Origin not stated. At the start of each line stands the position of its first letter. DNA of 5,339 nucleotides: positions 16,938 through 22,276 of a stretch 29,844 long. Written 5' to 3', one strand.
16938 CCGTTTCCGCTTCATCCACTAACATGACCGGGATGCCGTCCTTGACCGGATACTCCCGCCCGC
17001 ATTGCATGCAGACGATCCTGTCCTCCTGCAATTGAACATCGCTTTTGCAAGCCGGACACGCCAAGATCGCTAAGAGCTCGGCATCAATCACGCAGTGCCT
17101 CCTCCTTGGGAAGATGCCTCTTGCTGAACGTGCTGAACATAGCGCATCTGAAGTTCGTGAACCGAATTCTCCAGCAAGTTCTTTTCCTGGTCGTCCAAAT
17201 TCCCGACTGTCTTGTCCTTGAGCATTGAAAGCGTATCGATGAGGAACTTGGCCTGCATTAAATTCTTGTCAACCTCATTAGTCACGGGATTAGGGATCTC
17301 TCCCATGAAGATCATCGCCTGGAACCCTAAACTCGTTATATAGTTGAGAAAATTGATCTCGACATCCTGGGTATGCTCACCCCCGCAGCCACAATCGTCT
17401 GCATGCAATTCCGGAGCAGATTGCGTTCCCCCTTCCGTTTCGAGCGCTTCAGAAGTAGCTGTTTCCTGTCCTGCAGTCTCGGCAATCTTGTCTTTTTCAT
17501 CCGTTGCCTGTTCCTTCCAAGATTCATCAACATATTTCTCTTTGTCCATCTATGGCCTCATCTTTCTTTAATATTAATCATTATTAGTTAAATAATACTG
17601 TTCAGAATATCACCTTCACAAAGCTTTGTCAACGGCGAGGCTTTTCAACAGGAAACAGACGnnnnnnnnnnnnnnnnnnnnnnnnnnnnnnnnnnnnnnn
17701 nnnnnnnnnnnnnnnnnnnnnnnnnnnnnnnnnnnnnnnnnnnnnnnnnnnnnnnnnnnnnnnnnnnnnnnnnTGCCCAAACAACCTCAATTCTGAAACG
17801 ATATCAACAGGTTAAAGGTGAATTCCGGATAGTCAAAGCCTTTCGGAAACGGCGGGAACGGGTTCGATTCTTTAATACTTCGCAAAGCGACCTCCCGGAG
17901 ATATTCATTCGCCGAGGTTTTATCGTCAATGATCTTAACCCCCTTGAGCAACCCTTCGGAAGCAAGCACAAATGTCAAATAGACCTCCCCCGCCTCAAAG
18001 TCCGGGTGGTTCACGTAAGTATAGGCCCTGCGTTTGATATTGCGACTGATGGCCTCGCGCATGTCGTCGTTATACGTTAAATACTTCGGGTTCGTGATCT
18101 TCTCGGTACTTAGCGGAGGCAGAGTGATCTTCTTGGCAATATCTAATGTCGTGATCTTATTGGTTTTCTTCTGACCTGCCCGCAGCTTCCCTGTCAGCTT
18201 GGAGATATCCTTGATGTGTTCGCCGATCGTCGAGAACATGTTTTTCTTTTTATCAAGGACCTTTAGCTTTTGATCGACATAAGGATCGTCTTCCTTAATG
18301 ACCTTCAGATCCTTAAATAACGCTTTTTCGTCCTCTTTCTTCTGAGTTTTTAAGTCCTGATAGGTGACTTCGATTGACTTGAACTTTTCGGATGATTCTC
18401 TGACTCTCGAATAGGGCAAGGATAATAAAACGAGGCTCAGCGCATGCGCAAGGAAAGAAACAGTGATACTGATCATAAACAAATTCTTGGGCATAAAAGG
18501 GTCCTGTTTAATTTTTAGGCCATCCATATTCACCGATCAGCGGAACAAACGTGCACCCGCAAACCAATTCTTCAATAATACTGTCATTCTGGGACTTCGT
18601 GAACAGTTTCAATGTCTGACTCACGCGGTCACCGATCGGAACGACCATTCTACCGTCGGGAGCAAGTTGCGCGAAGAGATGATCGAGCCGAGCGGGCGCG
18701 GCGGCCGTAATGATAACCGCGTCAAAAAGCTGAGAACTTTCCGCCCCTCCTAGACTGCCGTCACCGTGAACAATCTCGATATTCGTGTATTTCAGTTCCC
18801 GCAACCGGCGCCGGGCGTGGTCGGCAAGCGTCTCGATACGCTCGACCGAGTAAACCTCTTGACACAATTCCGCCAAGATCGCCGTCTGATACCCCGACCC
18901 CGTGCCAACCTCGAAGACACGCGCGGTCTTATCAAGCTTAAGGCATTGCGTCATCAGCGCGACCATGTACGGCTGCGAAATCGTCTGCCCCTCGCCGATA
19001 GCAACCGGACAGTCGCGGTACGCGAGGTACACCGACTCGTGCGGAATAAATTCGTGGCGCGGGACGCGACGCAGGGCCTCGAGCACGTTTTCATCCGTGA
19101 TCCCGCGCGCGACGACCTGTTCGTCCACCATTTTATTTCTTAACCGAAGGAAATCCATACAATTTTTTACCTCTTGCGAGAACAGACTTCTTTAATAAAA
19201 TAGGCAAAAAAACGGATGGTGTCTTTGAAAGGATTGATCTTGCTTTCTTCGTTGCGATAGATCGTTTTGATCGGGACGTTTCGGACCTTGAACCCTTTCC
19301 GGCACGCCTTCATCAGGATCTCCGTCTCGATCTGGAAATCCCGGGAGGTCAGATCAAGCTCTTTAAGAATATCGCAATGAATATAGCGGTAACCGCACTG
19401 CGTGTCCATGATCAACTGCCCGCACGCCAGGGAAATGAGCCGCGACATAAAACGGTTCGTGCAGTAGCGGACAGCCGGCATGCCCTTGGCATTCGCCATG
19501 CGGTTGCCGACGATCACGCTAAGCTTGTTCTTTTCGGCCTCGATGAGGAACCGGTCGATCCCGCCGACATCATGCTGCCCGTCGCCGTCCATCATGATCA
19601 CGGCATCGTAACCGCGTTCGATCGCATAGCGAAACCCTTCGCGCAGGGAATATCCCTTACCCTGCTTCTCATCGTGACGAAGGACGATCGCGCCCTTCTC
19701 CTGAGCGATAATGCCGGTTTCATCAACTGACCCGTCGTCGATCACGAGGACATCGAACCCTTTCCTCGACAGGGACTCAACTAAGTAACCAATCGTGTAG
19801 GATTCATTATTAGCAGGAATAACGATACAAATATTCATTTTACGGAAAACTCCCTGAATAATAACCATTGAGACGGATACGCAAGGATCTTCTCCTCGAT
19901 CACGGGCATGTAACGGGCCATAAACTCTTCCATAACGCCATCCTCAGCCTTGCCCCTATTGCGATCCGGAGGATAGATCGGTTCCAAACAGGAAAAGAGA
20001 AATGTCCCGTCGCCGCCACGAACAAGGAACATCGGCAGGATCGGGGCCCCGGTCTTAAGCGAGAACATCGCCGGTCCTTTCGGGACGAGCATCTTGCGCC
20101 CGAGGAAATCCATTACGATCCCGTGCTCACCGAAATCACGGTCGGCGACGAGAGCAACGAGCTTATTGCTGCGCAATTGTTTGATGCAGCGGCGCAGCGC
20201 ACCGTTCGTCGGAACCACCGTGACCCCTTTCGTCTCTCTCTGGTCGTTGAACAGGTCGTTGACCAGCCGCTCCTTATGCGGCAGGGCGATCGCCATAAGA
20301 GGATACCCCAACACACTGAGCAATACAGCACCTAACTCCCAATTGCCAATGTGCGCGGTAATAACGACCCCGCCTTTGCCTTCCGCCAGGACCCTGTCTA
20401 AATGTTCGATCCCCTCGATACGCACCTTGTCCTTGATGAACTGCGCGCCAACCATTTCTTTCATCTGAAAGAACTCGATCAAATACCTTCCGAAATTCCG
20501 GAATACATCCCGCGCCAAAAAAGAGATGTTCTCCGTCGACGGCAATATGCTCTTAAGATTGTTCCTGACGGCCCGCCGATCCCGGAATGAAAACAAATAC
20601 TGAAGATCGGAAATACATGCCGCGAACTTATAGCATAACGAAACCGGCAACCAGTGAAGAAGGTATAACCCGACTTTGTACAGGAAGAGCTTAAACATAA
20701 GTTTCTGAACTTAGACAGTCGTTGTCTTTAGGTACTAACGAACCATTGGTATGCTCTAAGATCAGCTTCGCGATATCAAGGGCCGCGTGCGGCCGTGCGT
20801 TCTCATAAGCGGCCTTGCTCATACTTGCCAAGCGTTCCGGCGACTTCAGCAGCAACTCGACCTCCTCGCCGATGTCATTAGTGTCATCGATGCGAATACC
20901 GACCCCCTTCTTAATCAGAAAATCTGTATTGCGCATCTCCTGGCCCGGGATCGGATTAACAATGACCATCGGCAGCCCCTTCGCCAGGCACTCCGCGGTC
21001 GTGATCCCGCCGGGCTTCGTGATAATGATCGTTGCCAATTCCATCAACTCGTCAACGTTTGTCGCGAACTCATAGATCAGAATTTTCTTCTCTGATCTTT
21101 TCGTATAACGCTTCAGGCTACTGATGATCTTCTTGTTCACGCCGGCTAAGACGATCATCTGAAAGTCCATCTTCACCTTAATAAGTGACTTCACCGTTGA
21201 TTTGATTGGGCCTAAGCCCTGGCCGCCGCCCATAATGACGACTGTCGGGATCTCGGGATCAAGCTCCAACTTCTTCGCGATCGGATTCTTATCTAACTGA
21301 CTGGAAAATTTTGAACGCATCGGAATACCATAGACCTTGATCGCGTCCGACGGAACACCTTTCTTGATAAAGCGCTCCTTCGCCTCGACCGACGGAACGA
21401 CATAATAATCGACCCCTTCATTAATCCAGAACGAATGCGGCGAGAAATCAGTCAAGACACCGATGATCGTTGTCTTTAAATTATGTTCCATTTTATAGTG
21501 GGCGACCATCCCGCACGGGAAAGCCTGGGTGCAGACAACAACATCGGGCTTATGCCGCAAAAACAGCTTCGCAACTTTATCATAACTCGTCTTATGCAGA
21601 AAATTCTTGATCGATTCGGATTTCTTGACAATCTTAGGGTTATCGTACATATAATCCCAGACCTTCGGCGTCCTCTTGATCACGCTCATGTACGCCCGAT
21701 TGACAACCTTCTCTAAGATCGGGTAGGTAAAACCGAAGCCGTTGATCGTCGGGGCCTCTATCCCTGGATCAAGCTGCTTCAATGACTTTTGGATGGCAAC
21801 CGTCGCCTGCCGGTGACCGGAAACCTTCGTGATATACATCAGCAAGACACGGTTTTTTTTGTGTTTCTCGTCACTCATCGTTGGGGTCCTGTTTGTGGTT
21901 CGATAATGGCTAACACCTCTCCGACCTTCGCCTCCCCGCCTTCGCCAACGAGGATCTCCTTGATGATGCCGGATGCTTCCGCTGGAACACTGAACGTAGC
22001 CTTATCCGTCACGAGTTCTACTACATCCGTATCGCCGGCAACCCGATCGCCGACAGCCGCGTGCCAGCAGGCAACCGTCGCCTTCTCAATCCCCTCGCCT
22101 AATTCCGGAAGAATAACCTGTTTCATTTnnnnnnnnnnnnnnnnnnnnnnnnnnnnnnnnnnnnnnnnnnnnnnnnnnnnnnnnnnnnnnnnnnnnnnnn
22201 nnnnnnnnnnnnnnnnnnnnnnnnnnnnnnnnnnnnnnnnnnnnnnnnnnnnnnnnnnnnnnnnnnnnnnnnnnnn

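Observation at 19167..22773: LipB and a free lipoyl domain coupled to a three-enzyme glycolipid module: possible lipoyl-carrier-dependent lipid acylation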

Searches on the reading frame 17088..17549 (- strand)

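Call 6: search_protein_families(library=pfam, proteins=[window:17088-17549:-], max_evalue=0.0001)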
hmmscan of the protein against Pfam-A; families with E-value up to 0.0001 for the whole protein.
window:17088-17549:- (153 aa): 1 family
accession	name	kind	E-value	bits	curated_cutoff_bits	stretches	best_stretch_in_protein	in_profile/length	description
PF08899.16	DUF1844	-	3.3e-24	85.3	27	1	64-139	1-76/76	Domain of unknown function (DUF1844)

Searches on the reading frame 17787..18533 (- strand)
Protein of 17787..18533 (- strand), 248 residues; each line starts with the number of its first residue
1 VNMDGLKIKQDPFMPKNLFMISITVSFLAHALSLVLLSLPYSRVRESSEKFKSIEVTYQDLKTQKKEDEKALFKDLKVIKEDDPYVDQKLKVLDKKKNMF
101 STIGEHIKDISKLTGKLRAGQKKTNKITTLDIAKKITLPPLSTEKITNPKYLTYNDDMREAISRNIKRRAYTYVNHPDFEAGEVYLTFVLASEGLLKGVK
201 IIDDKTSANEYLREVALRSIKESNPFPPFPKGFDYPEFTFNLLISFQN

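Call 5: search_protein_families(library=pfam, proteins=[window:17787-18533:-], max_evalue=0.01)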
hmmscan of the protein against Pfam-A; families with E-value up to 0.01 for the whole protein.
window:17787-18533:- (248 aa): 2 families
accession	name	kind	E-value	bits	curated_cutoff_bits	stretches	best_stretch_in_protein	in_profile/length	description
PF13103.11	TonB_2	-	0.0012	19.4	22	1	166-241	8-84/85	TonB C terminal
PF03544.19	TonB_C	-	0.0052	17.7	24.6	0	181-236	15-67/79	Gram-negative bacterial TonB protein C-terminal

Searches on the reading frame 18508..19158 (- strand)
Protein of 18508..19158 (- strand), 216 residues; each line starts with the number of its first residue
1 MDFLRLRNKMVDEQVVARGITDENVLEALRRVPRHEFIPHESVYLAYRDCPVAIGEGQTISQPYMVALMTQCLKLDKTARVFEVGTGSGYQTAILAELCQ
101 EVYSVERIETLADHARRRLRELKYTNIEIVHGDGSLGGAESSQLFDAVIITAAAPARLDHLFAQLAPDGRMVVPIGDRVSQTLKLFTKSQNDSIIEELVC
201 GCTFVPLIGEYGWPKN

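Call 5: search_protein_families(library=pfam, proteins=[window:18508-19158:-], max_evalue=0.01)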
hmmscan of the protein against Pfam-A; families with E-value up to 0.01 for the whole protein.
window:18508-19158:- (216 aa): 10 families
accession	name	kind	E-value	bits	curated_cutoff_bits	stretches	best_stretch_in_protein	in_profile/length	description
PF01135.25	PCMT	-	3.5e-56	190.8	20.3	1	8-209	4-207/210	Protein-L-isoaspartate(D-aspartate) O-methyltransferase (PCMT)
PF00398.26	RrnaAD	-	1.4e-08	34.6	24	1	73-134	26-85/263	Ribosomal RNA adenine dimethylase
PF13847.12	Methyltransf_31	-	1.1e-06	28.9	27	1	76-188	2-124/145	Methyltransferase domain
PF13649.12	Methyltransf_25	-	1.5e-06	29.2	27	1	81-153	1-73/97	Methyltransferase domain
PF08241.18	Methyltransf_11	-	7.1e-06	27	21.2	1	83-153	2-69/95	Methyltransferase domain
PF05401.17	NodS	-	0.00063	20.1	24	1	62-151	28-113/201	Nodulation protein S (NodS)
PF08704.16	GCD14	-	0.00076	19.7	26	1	66-171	29-141/247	tRNA methyltransferase complex GCD14 subunit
PF08242.18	Methyltransf_12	-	0.0021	19.2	30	1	83-152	2-73/98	Methyltransferase domain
PF13489.12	Methyltransf_23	-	0.0061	16.7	27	0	69-173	13-116/164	Methyltransferase domain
PF01189.24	Methyltr_RsmB-F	-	0.0061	16.7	27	1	72-152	3-87/199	16S rRNA methyltransferase RsmB/F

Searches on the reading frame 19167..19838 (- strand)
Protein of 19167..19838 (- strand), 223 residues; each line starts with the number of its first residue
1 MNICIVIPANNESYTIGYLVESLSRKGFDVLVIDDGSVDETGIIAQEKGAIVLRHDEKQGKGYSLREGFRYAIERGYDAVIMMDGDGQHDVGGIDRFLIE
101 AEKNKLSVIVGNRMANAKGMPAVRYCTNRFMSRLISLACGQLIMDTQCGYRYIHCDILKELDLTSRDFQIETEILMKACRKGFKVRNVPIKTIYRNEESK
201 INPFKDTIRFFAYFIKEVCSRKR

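Call 5: search_protein_families(library=pfam, proteins=[window:19167-19838:-], max_evalue=0.01)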
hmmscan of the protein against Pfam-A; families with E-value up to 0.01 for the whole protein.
window:19167-19838:- (223 aa): 1 family
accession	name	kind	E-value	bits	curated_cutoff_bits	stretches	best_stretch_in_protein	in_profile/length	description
PF00535.33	Glycos_transf_2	-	4.3e-20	72.7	23.3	1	4-161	1-167/168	Glycosyl transferase family 2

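Call 16: search_protein_families(library=ncbifam, proteins=[window:19167-19838:-], max_evalue=0.001)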
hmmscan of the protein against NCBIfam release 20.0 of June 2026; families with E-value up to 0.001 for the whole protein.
window:19167-19838:- (223 aa): 13 families
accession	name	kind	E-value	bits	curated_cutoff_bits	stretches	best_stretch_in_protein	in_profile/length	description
TIGR04182.1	glyco_TIGR04182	equivalog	3.8e-39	134.8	325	1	2-212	1-212/293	S-layer glycoprotein N-glycosyltransferase AglJ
NF058614.1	PPMAGASynPpgS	equivalog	1.2e-23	83.7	370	1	3-196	2-200/226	polyprenyl-phospho-N-acetylgalactosaminyl synthase PpgS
NF041391.1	DPhHxTase_Halo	equivalog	7.6e-22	77.3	375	1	15-220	9-210/213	dolichyl-phosphate hexose transferase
NF041865.1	EpsU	equivalog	1.9e-09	37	700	1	4-88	42-134/394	exopolysaccharide biosynthesis GT2 family glycosyltransferase EpsU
NF010496.0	PRK13915.1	equivalog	9.4e-09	34.8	262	1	2-65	32-108/307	glucosyl-3-phosphoglycerate synthase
TIGR03937.1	PgaC_IcaA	equivalog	7.9e-08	31.7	422.3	1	2-112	46-162/407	poly-beta-1,6-N-acetyl-D-glucosamine synthase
TIGR03469.1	HpnB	hypoth_equivalog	4.2e-07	29.3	379.25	1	2-108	45-167/386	hopene-associated glycosyltransferase HpnB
TIGR04283.1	glyco_like_mftF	equivalog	5.7e-07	29.3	182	1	3-72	1-71/221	TIGR04283 family arsenosugar biosynthesis glycosyltransferase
TIGR03965.1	mycofact_glyco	equivalog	1.4e-06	27.4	280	1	3-74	76-155/467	mycofactocin biosynthesis glycosyltransferase MftF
NF047588.1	GlcsyltransPgfSStrep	equivalog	1.7e-06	27.5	500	1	2-117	2-125/308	glycosyltransferase PgfS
NF007986.1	PRK10714.1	equivalog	4.9e-06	25.8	529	1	3-159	8-170/316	undecaprenyl-phosphate 4-deoxy-4-formamido-L-arabinose transferase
TIGR01556.1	rhamnosyltran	subfamily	6.7e-05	22.2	200.55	1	15-104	9-97/281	rhamnosyltransferase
NF041875.1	EPS_EpsD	equivalog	0.00042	19.8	370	1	5-127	3-132/325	exopolysaccharide biosynthesis glycosyltransferase EpsD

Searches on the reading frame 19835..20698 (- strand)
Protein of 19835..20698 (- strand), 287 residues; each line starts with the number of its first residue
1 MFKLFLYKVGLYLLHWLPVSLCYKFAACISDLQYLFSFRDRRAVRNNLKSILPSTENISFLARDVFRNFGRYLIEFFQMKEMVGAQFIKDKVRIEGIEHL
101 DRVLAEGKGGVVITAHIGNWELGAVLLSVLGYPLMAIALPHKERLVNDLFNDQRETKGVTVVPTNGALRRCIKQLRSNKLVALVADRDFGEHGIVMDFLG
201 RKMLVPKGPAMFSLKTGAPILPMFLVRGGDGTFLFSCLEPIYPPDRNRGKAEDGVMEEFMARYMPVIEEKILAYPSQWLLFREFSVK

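Call 5: search_protein_families(library=pfam, proteins=[window:19835-20698:-], max_evalue=0.01)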
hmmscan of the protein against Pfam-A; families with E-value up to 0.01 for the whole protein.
window:19835-20698:- (287 aa): 1 family
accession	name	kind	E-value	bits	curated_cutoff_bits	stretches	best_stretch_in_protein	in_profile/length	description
PF03279.18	Lip_A_acyltrans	-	1.9e-45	155.8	22.3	1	4-282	16-290/295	Bacterial lipid A biosynthesis acyltransferase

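Call 16: search_protein_families(library=ncbifam, proteins=[window:19835-20698:-], max_evalue=0.001)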
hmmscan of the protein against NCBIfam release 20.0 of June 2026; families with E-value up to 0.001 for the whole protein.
window:19835-20698:- (287 aa): 17 families
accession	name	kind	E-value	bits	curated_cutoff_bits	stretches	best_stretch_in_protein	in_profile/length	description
NF005919.0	PRK07920.1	equivalog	3.2e-40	138.1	209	1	5-281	13-289/311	phosphatidylinositol mannoside acyltransferase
NF006270.0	PRK08419.1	equivalog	1.9e-29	102.9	248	1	5-281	8-284/298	lipid A biosynthesis lauroyl acyltransferase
NF005120.0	PRK06553.1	equivalog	2.2e-22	79.8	273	1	37-281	56-302/308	lipid A biosynthesis lauroyl acyltransferase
NF006487.0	PRK08905.1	equivalog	3e-19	69.1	281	1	11-231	7-226/290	lysophospholipid acyltransferase family protein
TIGR02207.1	lipid_A_htrB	subfamily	2.6e-18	66.4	297.8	1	9-280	20-286/303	LpxL/LpxP family Kdo(2)-lipid IV(A) lauroyl/palmitoleoyl acyltransferase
NF006432.0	PRK08706.1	equivalog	1.8e-17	63.6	384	1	10-279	7-272/289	lipid A biosynthesis lauroyl acyltransferase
NF004190.0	PRK05645.1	equivalog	5e-17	61.9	377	1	10-279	12-278/295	lysophospholipid acyltransferase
NF006507.0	PRK08943.1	subfamily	1.1e-16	60.9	337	1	11-231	34-256/322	lipid A biosynthesis (KDO)2-(lauroyl)-lipid IVA acyltransferase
TIGR02208.1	lipid_A_msbB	equivalog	7.3e-16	58.3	336.05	1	11-225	24-240/305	lauroyl-Kdo(2)-lipid IV(A) myristoyltransferase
NF005150.0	PRK06628.1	equivalog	2e-15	57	350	1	41-282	50-285/290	lipid A biosynthesis lauroyl acyltransferase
NF005399.0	PRK06946.1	subfamily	2.2e-15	56.7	343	1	11-210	14-214/294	lipid A biosynthesis lauroyl acyltransferase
NF005952.0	PRK08025.1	equivalog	2.2e-15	56.6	517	1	11-282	26-292/306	kdo(2)-lipid IV(A) palmitoleoyltransferase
NF004191.0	PRK05646.1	equivalog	2.7e-14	53.1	491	1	10-279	24-289/310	lipid A biosynthesis lauroyl acyltransferase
NF005340.0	PRK06860.1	subfamily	1.2e-13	50.9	398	1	11-280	28-292/309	lipid A biosynthesis lauroyl acyltransferase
NF004569.0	PRK05906.1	equivalog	5.9e-13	48.4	439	1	87-280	118-307/454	lipid A biosynthesis lauroyl acyltransferase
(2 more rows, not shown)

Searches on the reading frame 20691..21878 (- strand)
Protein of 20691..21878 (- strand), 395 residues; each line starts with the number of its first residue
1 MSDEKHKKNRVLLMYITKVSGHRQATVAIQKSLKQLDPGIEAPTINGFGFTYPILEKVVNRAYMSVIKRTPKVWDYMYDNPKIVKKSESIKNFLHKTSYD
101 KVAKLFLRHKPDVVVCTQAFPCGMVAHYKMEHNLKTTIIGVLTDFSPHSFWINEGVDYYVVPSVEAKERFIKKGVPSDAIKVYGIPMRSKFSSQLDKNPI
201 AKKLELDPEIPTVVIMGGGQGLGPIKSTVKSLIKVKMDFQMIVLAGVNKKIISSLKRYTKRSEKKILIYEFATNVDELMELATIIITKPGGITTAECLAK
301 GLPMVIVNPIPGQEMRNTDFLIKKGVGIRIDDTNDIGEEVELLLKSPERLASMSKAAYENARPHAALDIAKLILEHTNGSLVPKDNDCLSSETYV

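Call 5: search_protein_families(library=pfam, proteins=[window:20691-21878:-], max_evalue=0.01)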
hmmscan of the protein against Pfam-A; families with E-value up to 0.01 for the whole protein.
window:20691-21878:- (395 aa): 4 families
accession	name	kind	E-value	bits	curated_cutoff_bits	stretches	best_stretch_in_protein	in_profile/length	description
PF06925.17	MGDG_synth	-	2.2e-27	96.7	25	1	22-186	1-168/169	Monogalactosyldiacylglycerol (MGDG) synthase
PF04101.22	Glyco_tran_28_C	-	4.9e-13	49.9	22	1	212-364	1-161/166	Glycosyltransferase family 28 C-terminal domain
PF00534.26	Glycos_transf_1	-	3.1e-05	24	26.4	1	263-359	72-171/172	Glycosyl transferases group 1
PF02350.25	Epimerase_2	-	0.00014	21.3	30.6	1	157-373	124-346/347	UDP-N-acetylglucosamine 2-epimerase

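Call 16: search_protein_families(library=ncbifam, proteins=[window:20691-21878:-], max_evalue=0.001)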
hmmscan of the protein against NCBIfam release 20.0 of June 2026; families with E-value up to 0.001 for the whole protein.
window:20691-21878:- (395 aa): 5 families
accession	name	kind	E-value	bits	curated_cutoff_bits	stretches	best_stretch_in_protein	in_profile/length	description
NF010135.0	PRK13609.1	equivalog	3.7e-69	233.5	500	1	7-378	3-370/388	diglucosyl diacylglycerol synthase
NF010134.0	PRK13608.1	equivalog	3.8e-50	171.1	557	1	11-377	8-369/391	diglucosyl diacylglycerol synthase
TIGR01133.1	murG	equivalog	5e-19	68.5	250.25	1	177-373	153-353/353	undecaprenyldiphospho-muramoylpentapeptide beta-N-acetylglucosaminyltransferase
TIGR03590.1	PseG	equivalog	6.3e-06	26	153.55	1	188-308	155-268/280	UDP-2,4-diacetamido-2,4,6-trideoxy-beta-L-altropyranose hydrolase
NF009102.0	PRK12446.1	equivalog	0.00046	19.2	339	1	201-307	176-278/352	undecaprenyldiphospho-muramoylpentapeptide beta-N-acetylglucosaminyltransferase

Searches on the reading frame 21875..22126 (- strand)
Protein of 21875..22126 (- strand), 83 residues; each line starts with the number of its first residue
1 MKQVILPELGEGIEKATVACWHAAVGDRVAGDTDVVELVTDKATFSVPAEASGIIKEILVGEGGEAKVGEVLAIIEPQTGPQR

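Call 5: search_protein_families(library=pfam, proteins=[window:21875-22126:-], max_evalue=0.01)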
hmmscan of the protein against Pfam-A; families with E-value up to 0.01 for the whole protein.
window:21875-22126:- (83 aa): 2 families
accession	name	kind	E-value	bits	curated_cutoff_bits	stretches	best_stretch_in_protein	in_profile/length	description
PF00364.28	Biotin_lipoyl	-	9.6e-17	61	22.1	1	2-75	1-73/73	Biotin-requiring enzyme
PF13533.13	Biotin_lipoyl_2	-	0.0045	17.3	29.8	1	51-76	7-32/32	Biotin-lipoyl like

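Call 16: search_protein_families(library=ncbifam, proteins=[window:21875-22126:-], max_evalue=0.001)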
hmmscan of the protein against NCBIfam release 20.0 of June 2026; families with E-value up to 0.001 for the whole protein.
window:21875-22126:- (83 aa): 11 families
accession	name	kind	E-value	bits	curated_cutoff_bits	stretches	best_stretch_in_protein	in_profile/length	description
NF004309.0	PRK05704.1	equivalog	1.7e-17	63.9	449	1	2-78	3-79/408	2-oxoglutarate dehydrogenase complex dihydrolipoyllysine-residue succinyltransferase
TIGR01347.1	sucB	equivalog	2.2e-16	60.1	378.65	1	4-78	3-77/404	dihydrolipoyllysine-residue succinyltransferase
NF011457.0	PRK14875.1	equivalog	9.1e-15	54.5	307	1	2-80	4-82/372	acetoin dehydrogenase dihydrolipoyllysine-residue acetyltransferase subunit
NF008814.0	PRK11854.1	equivalog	1.6e-14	53.3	722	1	3-77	4-76/637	pyruvate dehydrogenase complex dihydrolipoyllysine-residue acetyltransferase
TIGR02927.1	SucB_Actino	equivalog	1.9e-14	53.4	423.45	1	3-76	128-201/579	2-oxoglutarate dehydrogenase, E2 component, dihydrolipoamide succinyltransferase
TIGR01348.1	PDHac_trf_long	equivalog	3.9e-13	48.8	552.1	1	2-77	156-230/587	dihydrolipoyllysine-residue acetyltransferase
NF008854.0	PRK11892.1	equivalog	1.4e-09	37.2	454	1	3-76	4-78/464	pyruvate dehydrogenase complex E1 component subunit beta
TIGR01349.1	PDHac_trf_mito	equivalog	4.9e-09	35.8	445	1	4-76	2-75/437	pyruvate dehydrogenase complex dihydrolipoamide acetyltransferase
NF006079.0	PRK08225.1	equivalog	4.9e-06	26.5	95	1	22-76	16-70/70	acetyl-CoA carboxylase biotin carboxyl carrier protein subunit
NF004547.1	PRK05889.1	equivalog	0.00025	21.2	75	1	16-76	11-71/71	biotin/lipoyl-binding carrier protein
NF005457.0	PRK07051.1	equivalog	0.00068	19.8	87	1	22-76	25-79/80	acetyl-CoA carboxylase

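Call 27: find_homologous_proteins(query=window:21875-22126:-, max_evalue=0.00001)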
Query window:21875-22126:- (83 aa): 956 proteins with E <= 0.00001 among 960 candidates; the best 120 are listed. Only proteins of 45 to 146 residues were searched: fused or split forms outside these lengths cannot appear, so this answer is no evidence that the protein stands alone or is whole; lengths 'longer' or 'shorter' looks for them.
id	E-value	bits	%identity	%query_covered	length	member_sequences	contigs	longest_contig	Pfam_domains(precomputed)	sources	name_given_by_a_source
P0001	1.4e-44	167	99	100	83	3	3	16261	PF00364.29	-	-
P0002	1.2e-35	139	82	100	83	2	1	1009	PF00364.29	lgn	-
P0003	8.5e-32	126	79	94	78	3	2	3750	PF00364.29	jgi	jgi:pyruvate/2-oxoglutarate dehydrogenase complex dihydrolipoamide acyltransferase (E2) component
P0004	9.4e-31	123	81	93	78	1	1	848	PF00364.29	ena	-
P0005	1.0e-30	123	76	99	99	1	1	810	PF00364.29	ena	-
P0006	1.6e-30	122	76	95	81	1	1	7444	PF00364.29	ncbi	-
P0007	5.0e-30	121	76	94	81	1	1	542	PF25973.1,PF00364.29,PF25917.1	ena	-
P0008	6.6e-30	120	78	92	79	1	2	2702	PF00364.29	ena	-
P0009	1.4e-29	119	71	94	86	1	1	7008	PF00364.29,PF25917.1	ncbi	-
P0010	2.4e-29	119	75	93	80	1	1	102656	PF25973.1,PF00364.29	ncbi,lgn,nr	ncbi:MAG: lipoyl domain-containing protein [Candidatus Omnitrophica bacterium]|nr:lipoyl domain-cont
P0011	3.0e-29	118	73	93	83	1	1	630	PF25973.1,PF00364.29,PF25919.1,PF25917.1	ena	-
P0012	6.0e-29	117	74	92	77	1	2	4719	PF00364.29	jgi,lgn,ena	jgi:pyruvate/2-oxoglutarate dehydrogenase complex dihydrolipoamide acyltransferase (E2) component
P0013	6.5e-29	117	75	93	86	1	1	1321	PF00364.29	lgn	-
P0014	7.2e-29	117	78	94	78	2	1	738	PF00364.29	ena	-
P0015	7.4e-29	117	77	94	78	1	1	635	PF00364.29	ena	-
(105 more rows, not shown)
